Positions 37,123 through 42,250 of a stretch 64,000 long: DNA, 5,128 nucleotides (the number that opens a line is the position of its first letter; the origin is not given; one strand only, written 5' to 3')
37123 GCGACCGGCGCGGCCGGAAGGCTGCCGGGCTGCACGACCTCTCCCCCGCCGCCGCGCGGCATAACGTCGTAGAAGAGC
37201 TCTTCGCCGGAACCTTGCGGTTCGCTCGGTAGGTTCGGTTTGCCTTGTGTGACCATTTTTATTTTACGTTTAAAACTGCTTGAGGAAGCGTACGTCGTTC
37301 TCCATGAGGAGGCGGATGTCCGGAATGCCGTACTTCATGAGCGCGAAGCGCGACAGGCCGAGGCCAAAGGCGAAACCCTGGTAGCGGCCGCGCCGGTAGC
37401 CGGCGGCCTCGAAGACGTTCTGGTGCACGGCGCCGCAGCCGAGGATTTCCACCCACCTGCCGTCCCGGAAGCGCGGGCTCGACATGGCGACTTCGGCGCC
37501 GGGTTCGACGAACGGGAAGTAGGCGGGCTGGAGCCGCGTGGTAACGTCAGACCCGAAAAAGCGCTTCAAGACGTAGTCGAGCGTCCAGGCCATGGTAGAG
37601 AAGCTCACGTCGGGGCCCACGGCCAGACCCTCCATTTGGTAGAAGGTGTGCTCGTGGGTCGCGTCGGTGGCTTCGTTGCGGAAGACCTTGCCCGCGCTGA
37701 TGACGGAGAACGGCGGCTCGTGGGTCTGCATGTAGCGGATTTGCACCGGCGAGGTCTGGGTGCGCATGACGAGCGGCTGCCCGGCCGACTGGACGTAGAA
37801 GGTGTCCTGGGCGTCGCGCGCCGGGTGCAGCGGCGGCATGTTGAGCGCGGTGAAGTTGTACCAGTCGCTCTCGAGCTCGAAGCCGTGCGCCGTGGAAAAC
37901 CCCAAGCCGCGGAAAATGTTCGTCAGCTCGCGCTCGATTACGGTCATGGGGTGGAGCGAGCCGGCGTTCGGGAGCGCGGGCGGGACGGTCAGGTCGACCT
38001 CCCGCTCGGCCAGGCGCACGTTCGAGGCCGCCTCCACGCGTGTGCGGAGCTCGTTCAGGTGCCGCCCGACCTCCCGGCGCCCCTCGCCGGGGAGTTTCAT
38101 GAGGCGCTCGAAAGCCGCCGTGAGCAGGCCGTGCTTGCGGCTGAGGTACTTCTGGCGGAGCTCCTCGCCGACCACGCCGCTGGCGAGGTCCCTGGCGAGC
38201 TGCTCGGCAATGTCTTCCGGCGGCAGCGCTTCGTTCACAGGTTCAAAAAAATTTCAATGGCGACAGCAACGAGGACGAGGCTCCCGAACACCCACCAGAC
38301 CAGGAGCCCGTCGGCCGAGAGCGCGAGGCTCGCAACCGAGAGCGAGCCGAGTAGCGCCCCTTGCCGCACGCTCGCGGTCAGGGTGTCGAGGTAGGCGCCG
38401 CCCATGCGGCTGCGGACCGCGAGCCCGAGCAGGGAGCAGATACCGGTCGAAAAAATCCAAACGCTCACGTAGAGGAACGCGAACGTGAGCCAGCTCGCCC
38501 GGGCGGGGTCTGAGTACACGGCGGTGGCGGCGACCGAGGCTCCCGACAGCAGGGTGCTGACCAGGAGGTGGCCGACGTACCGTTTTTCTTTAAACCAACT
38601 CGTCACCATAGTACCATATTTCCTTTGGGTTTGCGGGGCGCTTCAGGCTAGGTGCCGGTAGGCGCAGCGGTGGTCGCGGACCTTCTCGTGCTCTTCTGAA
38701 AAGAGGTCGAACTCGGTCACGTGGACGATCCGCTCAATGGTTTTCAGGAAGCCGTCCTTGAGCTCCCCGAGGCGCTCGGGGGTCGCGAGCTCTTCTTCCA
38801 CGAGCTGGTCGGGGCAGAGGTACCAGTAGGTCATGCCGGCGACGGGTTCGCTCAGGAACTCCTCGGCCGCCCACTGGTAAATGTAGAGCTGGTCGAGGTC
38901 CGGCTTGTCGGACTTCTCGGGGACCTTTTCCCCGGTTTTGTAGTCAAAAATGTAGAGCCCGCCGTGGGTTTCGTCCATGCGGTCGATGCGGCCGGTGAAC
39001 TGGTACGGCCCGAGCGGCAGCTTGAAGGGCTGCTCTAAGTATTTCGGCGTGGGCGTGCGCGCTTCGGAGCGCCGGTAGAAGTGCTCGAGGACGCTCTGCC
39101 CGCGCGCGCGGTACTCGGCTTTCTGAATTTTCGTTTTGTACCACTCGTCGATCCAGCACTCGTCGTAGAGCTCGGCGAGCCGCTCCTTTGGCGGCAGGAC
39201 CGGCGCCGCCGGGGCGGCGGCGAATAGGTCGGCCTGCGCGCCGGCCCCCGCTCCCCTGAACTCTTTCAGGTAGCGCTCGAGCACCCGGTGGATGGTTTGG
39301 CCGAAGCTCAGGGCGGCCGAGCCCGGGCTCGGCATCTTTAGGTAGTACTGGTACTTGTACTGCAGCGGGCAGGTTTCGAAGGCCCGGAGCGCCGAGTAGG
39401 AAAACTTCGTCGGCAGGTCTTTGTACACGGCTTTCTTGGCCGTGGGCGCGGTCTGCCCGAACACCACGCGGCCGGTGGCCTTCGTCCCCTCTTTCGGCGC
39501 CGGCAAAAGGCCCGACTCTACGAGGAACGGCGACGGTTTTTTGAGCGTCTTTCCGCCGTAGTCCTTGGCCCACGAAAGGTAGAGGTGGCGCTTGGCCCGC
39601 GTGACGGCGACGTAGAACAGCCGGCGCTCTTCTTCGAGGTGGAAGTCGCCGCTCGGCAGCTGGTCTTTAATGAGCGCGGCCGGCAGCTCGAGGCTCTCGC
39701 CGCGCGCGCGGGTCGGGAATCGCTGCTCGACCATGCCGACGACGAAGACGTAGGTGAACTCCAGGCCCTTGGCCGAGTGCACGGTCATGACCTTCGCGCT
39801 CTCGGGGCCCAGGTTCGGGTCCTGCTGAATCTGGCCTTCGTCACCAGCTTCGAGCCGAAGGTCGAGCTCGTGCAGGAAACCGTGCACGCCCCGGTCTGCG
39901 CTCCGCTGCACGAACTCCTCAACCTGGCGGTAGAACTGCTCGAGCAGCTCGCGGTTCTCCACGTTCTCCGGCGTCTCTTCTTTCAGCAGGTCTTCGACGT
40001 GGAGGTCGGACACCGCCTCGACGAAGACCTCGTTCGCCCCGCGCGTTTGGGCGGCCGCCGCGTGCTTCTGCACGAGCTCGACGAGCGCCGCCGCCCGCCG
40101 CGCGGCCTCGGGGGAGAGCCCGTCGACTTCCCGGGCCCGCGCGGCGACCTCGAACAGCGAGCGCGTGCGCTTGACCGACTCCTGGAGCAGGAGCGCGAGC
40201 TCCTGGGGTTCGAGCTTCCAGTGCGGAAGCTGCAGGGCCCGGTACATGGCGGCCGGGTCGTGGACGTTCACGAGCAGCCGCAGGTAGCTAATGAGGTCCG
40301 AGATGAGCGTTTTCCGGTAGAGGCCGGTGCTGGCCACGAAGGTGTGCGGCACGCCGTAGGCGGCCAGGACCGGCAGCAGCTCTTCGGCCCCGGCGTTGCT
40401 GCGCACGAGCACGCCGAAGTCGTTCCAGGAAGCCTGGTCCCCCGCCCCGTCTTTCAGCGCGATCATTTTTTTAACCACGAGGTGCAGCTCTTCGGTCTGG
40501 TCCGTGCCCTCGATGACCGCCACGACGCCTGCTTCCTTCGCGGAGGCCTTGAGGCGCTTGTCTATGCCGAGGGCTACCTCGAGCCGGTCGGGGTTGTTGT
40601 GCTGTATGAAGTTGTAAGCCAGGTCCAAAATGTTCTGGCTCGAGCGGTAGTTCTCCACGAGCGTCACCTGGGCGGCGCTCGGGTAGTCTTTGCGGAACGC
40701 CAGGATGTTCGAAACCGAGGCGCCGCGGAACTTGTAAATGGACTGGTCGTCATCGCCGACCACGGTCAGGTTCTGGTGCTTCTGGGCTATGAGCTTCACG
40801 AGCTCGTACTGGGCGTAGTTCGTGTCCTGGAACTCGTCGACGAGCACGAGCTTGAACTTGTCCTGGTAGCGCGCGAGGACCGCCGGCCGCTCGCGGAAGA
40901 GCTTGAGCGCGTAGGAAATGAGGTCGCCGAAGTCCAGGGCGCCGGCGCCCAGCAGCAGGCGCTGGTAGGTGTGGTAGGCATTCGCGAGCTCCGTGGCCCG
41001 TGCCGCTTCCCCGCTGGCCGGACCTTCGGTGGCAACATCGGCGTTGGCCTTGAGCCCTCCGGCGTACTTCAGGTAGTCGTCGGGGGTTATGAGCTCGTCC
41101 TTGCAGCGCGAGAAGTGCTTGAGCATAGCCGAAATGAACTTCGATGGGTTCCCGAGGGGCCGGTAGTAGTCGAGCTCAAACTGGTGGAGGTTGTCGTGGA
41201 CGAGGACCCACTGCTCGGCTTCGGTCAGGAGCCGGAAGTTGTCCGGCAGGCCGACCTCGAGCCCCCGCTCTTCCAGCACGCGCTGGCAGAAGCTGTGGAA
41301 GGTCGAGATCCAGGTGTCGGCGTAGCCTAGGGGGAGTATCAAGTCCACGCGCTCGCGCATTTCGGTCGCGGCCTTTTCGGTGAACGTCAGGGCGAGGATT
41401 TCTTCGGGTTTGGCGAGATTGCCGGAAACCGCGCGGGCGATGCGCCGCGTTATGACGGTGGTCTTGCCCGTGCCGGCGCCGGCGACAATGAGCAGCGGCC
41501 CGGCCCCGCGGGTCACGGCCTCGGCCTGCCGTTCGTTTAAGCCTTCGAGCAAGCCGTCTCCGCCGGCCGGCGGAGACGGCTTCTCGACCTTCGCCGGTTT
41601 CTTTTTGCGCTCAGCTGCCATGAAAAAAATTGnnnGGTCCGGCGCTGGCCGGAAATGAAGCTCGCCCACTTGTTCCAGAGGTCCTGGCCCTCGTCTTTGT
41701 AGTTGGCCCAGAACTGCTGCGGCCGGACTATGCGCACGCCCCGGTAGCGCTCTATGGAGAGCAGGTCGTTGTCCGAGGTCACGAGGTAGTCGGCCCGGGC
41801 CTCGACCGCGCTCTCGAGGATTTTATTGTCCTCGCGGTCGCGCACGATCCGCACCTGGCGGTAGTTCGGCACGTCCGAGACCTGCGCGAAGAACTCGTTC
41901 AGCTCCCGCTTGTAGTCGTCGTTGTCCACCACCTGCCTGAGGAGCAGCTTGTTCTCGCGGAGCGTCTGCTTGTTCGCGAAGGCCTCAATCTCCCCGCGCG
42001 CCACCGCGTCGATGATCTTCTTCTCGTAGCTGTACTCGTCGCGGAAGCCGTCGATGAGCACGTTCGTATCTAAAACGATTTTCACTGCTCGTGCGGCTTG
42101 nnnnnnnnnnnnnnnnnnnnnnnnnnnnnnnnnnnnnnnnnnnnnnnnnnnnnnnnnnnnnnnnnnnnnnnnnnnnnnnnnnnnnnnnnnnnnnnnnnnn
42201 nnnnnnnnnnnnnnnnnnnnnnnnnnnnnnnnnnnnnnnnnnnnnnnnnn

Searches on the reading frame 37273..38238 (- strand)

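Call 93: search_protein_families(library=pfam, proteins=[window:37273-38238:-], max_evalue=0.001)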
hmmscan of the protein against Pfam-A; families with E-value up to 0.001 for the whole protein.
window:37273-38238:- (322 aa): 2 families
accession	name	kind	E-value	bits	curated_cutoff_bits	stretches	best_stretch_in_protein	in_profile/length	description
PF01409.25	tRNA-synt_2d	-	2.9e-85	286.1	19.8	1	81-322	2-246/246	tRNA synthetases class II core domain (F)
PF02912.23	Phe_tRNA-synt_N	-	1.2e-09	38.5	22.3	1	25-78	7-59/69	Aminoacyl tRNA synthetase class II, N-terminal domain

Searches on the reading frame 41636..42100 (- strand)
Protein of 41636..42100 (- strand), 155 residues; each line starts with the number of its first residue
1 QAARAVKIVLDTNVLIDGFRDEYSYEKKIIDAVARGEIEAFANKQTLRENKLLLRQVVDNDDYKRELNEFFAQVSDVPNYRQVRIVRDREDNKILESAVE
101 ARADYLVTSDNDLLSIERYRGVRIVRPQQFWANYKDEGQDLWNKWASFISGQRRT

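Call 93: search_protein_families(library=pfam, proteins=[window:41636-42100:-], max_evalue=0.001)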
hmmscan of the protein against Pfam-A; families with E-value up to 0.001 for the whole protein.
window:41636-42100:- (155 aa): 1 family
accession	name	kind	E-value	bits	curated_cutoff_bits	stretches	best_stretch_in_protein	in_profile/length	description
PF13470.12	PIN_3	-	1.3e-18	68.3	27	1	7-111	1-114/115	PIN domain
